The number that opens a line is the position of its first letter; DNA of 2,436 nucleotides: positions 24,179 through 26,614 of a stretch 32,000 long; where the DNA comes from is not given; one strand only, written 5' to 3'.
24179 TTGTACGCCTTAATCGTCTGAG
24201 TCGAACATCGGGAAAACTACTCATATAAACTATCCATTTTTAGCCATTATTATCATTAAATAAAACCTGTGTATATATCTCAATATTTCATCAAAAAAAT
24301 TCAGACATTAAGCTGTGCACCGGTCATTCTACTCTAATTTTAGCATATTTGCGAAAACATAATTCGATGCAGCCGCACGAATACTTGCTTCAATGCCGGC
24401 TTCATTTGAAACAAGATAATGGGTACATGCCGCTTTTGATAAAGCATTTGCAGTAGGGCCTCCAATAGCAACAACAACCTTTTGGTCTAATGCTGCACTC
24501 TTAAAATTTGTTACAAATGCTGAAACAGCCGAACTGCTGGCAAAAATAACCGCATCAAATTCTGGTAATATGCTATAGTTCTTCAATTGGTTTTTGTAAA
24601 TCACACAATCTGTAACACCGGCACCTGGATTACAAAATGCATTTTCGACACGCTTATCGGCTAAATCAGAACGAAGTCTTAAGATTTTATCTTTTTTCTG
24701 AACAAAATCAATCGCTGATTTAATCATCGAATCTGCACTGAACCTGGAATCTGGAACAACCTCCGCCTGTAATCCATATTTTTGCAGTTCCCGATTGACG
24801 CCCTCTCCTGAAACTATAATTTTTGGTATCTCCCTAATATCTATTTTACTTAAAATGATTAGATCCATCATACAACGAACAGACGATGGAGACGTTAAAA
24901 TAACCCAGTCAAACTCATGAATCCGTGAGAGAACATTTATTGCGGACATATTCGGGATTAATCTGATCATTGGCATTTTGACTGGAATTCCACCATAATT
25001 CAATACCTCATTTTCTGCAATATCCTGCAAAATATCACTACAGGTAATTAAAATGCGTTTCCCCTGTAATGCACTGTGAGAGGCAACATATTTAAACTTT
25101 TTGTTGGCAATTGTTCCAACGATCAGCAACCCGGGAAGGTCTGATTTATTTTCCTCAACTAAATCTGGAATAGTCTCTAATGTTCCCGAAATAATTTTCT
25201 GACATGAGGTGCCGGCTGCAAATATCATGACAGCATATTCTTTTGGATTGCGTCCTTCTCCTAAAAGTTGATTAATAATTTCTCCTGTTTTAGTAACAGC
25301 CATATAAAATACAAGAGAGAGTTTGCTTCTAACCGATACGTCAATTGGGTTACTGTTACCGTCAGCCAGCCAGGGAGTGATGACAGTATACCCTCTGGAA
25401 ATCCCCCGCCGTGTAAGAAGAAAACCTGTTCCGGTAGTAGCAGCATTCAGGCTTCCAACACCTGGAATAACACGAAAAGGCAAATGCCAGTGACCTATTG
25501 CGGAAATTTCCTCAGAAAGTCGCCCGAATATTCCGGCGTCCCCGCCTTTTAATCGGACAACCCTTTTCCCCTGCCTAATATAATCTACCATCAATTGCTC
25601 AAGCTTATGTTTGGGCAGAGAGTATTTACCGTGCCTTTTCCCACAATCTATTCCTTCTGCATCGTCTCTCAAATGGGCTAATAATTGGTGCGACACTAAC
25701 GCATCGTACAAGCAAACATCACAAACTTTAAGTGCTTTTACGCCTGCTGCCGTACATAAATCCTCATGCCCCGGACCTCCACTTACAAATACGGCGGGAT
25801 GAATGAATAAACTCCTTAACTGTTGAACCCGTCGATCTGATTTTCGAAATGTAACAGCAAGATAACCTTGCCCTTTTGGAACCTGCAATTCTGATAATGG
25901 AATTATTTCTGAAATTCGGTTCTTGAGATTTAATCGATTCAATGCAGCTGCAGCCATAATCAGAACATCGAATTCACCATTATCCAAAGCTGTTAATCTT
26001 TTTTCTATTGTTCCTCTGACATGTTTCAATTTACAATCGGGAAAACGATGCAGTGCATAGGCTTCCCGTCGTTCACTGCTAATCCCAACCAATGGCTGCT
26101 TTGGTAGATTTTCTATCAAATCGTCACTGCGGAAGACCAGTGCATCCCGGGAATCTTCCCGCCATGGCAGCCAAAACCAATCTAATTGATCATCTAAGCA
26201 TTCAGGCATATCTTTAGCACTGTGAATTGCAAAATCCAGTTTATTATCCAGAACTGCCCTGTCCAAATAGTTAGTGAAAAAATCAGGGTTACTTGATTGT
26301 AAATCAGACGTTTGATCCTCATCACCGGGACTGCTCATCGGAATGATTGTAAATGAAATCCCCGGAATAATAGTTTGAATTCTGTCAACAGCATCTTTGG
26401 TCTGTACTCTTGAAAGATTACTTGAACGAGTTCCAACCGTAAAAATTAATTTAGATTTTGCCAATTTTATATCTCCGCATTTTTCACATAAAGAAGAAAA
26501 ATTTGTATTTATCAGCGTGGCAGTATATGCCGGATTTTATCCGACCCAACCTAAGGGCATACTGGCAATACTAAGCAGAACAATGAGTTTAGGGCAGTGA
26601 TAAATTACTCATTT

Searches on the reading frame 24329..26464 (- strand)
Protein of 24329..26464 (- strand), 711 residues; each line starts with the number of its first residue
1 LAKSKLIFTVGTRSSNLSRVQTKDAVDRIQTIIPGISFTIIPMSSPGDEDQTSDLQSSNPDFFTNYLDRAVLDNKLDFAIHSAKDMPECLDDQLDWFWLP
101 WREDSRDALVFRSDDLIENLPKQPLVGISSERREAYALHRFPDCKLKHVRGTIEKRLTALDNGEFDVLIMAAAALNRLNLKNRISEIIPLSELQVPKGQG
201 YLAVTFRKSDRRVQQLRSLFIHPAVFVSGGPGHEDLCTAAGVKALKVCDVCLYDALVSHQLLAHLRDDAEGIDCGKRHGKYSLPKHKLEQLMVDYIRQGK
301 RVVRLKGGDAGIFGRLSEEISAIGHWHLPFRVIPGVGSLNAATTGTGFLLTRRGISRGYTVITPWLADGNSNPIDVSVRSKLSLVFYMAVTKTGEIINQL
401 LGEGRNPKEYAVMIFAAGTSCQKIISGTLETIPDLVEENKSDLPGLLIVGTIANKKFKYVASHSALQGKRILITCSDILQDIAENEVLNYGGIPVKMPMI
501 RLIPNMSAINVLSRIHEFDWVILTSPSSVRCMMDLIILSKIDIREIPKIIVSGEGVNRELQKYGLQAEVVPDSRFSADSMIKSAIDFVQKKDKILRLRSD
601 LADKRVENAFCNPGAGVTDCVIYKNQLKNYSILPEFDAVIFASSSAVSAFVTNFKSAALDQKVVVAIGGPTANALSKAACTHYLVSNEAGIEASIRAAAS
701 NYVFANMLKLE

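Call 5: search_protein_families(library=pfam, proteins=[window:24329-26464:-], max_evalue=0.01)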
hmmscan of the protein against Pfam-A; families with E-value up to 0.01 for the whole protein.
window:24329-26464:- (711 aa): 3 families
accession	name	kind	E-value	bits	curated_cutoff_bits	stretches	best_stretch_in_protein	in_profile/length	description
PF01379.25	Porphobil_deam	-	7.5e-53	179.6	22.1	1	9-214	2-206/207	Porphobilinogen deaminase, dipyromethane cofactor binding domain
PF02602.20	HEM4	-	1.1e-36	126.6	27.5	1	489-694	9-229/231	Uroporphyrinogen-III synthase HemD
PF00590.25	TP_methylase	-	9e-32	111.2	27.8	1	225-432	3-211/212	Tetrapyrrole (Corrin/Porphyrin) Methylases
